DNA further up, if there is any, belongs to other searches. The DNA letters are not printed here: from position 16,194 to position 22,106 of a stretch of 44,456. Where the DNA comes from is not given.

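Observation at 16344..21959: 1871-aa single-polypeptide SF1B helicase + endonuclease-fold protein of an uncharacterised family, with its own promoter and terminator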

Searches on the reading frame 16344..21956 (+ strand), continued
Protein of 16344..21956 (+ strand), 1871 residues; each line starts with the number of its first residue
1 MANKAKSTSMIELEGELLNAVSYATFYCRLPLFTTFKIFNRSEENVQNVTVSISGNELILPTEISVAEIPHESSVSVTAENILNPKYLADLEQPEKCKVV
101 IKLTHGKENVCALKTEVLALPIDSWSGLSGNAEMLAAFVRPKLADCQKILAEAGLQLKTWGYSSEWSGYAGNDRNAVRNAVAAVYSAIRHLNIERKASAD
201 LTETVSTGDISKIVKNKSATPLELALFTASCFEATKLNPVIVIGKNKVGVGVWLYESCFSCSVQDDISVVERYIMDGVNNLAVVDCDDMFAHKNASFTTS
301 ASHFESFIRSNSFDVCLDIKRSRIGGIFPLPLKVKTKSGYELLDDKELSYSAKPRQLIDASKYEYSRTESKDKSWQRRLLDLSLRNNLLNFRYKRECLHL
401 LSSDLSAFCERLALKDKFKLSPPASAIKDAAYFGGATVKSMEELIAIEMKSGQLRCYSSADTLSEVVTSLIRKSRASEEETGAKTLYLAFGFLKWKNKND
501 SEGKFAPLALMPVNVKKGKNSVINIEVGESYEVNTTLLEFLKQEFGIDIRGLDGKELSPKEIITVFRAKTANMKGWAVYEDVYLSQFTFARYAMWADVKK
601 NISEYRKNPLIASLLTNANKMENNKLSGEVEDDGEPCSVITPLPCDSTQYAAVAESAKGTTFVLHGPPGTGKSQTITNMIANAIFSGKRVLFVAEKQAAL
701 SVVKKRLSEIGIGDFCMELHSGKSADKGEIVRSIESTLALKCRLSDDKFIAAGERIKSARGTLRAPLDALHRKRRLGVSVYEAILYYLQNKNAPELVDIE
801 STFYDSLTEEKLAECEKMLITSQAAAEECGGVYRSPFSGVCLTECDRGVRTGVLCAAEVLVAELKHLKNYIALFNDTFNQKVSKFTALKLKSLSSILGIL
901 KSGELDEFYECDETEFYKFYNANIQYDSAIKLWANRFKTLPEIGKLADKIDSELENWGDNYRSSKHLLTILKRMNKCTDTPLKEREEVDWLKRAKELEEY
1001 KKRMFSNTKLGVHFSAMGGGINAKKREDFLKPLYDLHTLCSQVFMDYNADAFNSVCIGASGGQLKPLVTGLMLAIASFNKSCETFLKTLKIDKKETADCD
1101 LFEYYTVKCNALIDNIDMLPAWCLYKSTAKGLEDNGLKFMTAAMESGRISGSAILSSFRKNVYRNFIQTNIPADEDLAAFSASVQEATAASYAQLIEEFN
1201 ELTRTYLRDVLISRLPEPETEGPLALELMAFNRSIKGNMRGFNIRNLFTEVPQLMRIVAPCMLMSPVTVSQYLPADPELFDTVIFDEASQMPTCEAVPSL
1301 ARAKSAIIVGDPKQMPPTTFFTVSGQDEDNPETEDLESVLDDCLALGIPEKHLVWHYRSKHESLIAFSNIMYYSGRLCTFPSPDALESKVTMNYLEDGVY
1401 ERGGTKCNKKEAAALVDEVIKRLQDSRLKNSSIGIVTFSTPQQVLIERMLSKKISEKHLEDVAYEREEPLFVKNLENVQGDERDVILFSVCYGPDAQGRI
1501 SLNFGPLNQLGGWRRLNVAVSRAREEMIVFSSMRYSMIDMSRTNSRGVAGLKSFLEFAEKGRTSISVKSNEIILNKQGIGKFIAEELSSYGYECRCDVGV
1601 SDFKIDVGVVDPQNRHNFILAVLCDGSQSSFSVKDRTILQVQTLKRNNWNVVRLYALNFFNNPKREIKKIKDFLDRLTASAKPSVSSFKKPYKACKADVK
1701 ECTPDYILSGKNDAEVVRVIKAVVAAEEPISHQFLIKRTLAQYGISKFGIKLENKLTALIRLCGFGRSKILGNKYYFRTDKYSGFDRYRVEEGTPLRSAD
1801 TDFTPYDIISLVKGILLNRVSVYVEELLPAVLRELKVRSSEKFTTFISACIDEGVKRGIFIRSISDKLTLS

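Call 15: find_encoding_contigs(protein=P0033, flank=10000, max_places=2)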
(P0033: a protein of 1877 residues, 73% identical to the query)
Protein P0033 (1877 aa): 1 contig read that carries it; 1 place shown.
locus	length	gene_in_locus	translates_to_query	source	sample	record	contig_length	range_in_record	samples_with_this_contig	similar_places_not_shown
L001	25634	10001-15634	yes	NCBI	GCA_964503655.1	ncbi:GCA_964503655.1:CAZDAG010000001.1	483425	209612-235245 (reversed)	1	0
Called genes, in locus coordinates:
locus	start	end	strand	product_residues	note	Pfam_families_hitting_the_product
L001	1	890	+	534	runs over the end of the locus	PF06418:CTP_synth_N, PF00117:GATase, PF07722:Peptidase_C26 (weak)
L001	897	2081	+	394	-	PF00155:Aminotran_1_2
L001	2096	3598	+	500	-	PF02446:Glyco_hydro_77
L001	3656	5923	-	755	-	PF19732:SpoIIE_N, PF07228:SpoIIE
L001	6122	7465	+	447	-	-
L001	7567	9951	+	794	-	PF00580:UvrD-helicase, PF13245:AAA_19 (faint)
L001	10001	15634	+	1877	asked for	PF13195:DUF4011, PF01443:Viral_helicase1 (faint), PF13086:AAA_11 (weak), PF13245:AAA_19 (faint), PF13604:AAA_30 (faint), PF13086:AAA_11 (weak), PF13087:AAA_12, PF18741:MTES_1575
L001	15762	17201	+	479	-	PF00890:FAD_binding_2 (weak), PF01266:DAO, PF03486:HI0933_like (faint), PF07992:Pyr_redox_2 (weak), PF13450:NAD_binding_8 (weak), PF00355:Rieske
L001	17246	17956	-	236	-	PF01113:DapB_N, PF05173:DapB_C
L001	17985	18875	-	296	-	PF00701:DHDPS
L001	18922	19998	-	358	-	PF01118:Semialdhyde_dh, PF02774:Semialdhyde_dhC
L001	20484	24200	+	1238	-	-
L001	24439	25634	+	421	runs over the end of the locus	-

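Call 16: find_encoding_contigs(protein=P0049, flank=10000, max_places=2)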
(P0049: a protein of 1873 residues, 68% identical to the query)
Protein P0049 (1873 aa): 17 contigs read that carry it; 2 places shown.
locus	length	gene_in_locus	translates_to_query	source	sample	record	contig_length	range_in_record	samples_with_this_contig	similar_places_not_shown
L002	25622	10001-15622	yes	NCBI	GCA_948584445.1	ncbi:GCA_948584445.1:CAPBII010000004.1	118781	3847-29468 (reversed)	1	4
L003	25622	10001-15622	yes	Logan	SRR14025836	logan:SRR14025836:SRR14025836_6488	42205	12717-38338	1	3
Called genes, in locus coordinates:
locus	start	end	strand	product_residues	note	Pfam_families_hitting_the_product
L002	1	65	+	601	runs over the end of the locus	PF00009:GTP_EFTU, PF03144:GTP_EFTU_D2, PF00679:EFG_C, PF06421:LepA_C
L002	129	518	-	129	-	PF13240:Zn_Ribbon_1 (weak)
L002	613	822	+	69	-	PF12844:HTH_19 (weak), PF13560:HTH_31 (weak), PF01381:HTH_3, PF13443:HTH_26 (weak)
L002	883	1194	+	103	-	PF01035:DNA_binding_1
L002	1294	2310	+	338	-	PF04055:Radical_SAM, PF06969:HemN_C (weak)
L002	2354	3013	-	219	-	-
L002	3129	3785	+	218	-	-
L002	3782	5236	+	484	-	PF00478:IMPDH, PF03060:NMO (faint), PF00571:CBS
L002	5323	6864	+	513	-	PF00117:GATase, PF07722:Peptidase_C26, PF00958:GMP_synt_C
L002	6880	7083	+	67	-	PF00293:NUDIX (weak)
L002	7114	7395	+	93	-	-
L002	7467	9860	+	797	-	PF00580:UvrD-helicase, PF01443:Viral_helicase1 (faint), PF13245:AAA_19 (faint)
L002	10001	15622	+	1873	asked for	PF13195:DUF4011, PF01443:Viral_helicase1 (faint), PF13086:AAA_11, PF13245:AAA_19 (faint), PF13604:AAA_30 (faint), PF13086:AAA_11 (weak), PF13087:AAA_12, PF18741:MTES_1575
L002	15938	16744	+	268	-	PF13240:Zn_Ribbon_1 (weak), PF05987:DUF898 (weak), PF20403:DUF6693 (faint), PF05987:DUF898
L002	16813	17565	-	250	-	PF01113:DapB_N, PF05173:DapB_C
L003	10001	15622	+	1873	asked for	PF13195:DUF4011, PF01443:Viral_helicase1 (faint), PF13086:AAA_11, PF13245:AAA_19 (faint), PF13604:AAA_30 (faint), PF13086:AAA_11 (weak), PF13087:AAA_12, PF18741:MTES_1575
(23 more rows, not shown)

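Call 17: find_encoding_contigs(protein=P0009, flank=10000, max_places=2)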
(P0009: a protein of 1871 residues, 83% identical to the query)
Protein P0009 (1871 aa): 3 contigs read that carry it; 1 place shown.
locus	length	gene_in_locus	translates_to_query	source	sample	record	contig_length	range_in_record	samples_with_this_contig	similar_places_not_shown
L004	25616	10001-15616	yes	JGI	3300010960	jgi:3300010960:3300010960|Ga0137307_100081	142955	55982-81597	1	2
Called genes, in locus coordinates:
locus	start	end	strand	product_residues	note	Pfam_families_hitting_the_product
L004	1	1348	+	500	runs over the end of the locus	PF02446:Glyco_hydro_77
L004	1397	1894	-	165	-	PF06908:YpsA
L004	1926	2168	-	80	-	-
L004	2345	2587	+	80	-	PF13443:HTH_26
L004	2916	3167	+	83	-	PF02604:PhdYeFM_antitox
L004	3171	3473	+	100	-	PF05016:ParE_toxin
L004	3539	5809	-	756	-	PF19732:SpoIIE_N, PF07228:SpoIIE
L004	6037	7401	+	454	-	-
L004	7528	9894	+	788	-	PF00580:UvrD-helicase, PF01443:Viral_helicase1 (faint), PF13245:AAA_19 (faint)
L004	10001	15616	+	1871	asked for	PF13195:DUF4011, PF13086:AAA_11 (weak), PF13604:AAA_30 (faint), PF01443:Viral_helicase1 (faint), PF13245:AAA_19 (faint), PF13086:AAA_11 (weak), PF13087:AAA_12, PF18741:MTES_1575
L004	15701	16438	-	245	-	PF01113:DapB_N, PF05173:DapB_C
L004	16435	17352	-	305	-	PF00701:DHDPS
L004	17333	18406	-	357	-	PF01118:Semialdhyde_dh, PF02774:Semialdhyde_dhC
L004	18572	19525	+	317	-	PF01790:LGT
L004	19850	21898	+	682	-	PF00072:Response_reg, PF13487:HD_5, PF01966:HD, PF00990:GGDEF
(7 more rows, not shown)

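Call 19: search_solved_structures(query=window:16344-21956:+, max_evalue=0.01)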
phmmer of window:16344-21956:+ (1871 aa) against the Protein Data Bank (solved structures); distinct sequences matched with E-value up to 0.01: 14.
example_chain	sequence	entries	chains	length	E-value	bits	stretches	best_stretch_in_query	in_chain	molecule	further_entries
4b3f_X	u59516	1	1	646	4.3e-09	37.4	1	646-707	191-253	DNA-BINDING PROTEIN SMUBP-2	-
4b3g_A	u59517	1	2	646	4.3e-09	37.4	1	646-707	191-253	DNA-BINDING PROTEIN SMUBP-2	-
5mzn_A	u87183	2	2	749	2.2e-07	31.7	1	1278-1533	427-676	Helicase SEN1,Helicase SEN1 | Helicase SEN1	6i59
2xzo_A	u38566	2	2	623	1.1e-06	29.5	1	1280-1531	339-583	REGULATOR OF NONSENSE TRANSCRIPTS 1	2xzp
2gjk_A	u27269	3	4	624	1.1e-06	29.5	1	1280-1531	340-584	Regulator of nonsense transcripts 1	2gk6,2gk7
6ej5_A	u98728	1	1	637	1.1e-06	29.4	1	1280-1531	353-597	Regulator of nonsense transcripts 1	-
9qwn_A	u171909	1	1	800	2.2e-06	28.4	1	1280-1531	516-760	Isoform 2 of Regulator of nonsense transcripts 1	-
2wjv_A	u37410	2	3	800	2.5e-06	28.3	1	1280-1531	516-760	REGULATOR OF NONSENSE TRANSCRIPTS 1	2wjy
8ftm_A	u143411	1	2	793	3.6e-05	24.4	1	1280-1531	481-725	5'-3' RNA helicase-like protein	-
8rd3_A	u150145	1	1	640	6.1e-05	23.6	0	1280-1534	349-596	ATP-dependent helicase NAM7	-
2xzl_A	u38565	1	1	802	0.00013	22.5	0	1280-1534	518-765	ATP-DEPENDENT HELICASE NAM7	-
9qdq_A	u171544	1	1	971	0.00024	21.7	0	1280-1534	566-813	ATP-dependent helicase NAM7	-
8fth_A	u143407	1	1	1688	0.0003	21.3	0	1280-1531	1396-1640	5'-3' RNA helicase-like protein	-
8ftk_A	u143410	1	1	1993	0.00048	20.7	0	1280-1531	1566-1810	5'-3' RNA helicase-like protein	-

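Call 21: find_encoding_contigs(protein=P0109, flank=10000, max_places=2)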
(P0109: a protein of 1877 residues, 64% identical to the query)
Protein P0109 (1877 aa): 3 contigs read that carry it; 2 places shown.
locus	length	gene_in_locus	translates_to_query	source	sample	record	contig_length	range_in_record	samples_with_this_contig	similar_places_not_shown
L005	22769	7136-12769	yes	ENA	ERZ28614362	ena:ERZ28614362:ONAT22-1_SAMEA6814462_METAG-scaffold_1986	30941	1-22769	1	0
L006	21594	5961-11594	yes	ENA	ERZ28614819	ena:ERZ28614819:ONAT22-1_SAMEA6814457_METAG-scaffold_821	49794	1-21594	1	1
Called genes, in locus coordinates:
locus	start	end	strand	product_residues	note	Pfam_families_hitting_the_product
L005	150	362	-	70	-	PF12844:HTH_19 (weak), PF13443:HTH_26 (weak), PF13560:HTH_31, PF01381:HTH_3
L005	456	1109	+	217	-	-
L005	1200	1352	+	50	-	-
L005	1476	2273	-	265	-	PF00106:adh_short, PF08659:KR, PF13561:adh_short_C2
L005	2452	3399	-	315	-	-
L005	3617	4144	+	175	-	PF04542:Sigma70_r2, PF04545:Sigma70_r4 (weak)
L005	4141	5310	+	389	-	-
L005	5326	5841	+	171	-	-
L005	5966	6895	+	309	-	PF00291:PALP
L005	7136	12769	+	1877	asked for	PF13195:DUF4011, PF01443:Viral_helicase1 (faint), PF13086:AAA_11, PF13245:AAA_19 (faint), PF13604:AAA_30 (faint), PF13086:AAA_11 (weak), PF13087:AAA_12, PF18741:MTES_1575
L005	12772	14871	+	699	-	PF03772:Competence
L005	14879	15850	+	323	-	PF21694:DNA_pol3_delta_C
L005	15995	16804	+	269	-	PF02457:DAC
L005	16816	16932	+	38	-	-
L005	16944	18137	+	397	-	PF06245:DUF1015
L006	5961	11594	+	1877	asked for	PF13195:DUF4011, PF01443:Viral_helicase1 (faint), PF13086:AAA_11, PF13245:AAA_19 (faint), PF13604:AAA_30 (faint), PF13086:AAA_11 (weak), PF13087:AAA_12, PF18741:MTES_1575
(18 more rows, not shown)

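Call 22: find_encoding_contigs(protein=P0099, flank=10000, max_places=2)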
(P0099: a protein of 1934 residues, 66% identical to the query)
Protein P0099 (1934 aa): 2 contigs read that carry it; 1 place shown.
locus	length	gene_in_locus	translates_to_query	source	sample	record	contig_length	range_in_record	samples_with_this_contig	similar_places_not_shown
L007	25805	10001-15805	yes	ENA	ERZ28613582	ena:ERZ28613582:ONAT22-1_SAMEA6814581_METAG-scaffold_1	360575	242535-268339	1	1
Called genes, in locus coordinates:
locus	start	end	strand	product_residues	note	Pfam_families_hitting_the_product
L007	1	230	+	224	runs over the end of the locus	-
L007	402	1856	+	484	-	PF00478:IMPDH, PF03060:NMO (faint), PF00571:CBS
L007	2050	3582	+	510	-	PF00117:GATase, PF07722:Peptidase_C26 (weak), PF02540:NAD_synthase (faint), PF03054:tRNA_Me_trans (faint), PF00958:GMP_synt_C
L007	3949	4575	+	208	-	PF00561:Abhydrolase_1 (weak), PF12146:Hydrolase_4 (weak)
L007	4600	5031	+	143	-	PF04266:ASCH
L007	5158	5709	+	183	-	PF13302:Acetyltransf_3, PF13420:Acetyltransf_4 (weak), PF00583:Acetyltransf_1, PF13673:Acetyltransf_10 (faint), PF13508:Acetyltransf_7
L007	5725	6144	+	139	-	PF03479:PCC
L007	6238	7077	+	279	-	PF22435:MRM3-like_sub_bind (weak), PF00588:SpoU_methylase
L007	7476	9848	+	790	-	PF00580:UvrD-helicase (faint), PF01443:Viral_helicase1 (faint), PF13245:AAA_19 (faint)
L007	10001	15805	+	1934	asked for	PF13195:DUF4011, PF01443:Viral_helicase1 (faint), PF04851:ResIII (faint), PF13086:AAA_11, PF13245:AAA_19 (faint), PF13086:AAA_11 (weak), PF13087:AAA_12, PF18741:MTES_1575, +1 more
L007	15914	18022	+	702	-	PF03772:Competence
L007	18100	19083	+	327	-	PF21694:DNA_pol3_delta_C (weak)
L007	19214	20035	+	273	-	PF02457:DAC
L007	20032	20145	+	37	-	-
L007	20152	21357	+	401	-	PF06245:DUF1015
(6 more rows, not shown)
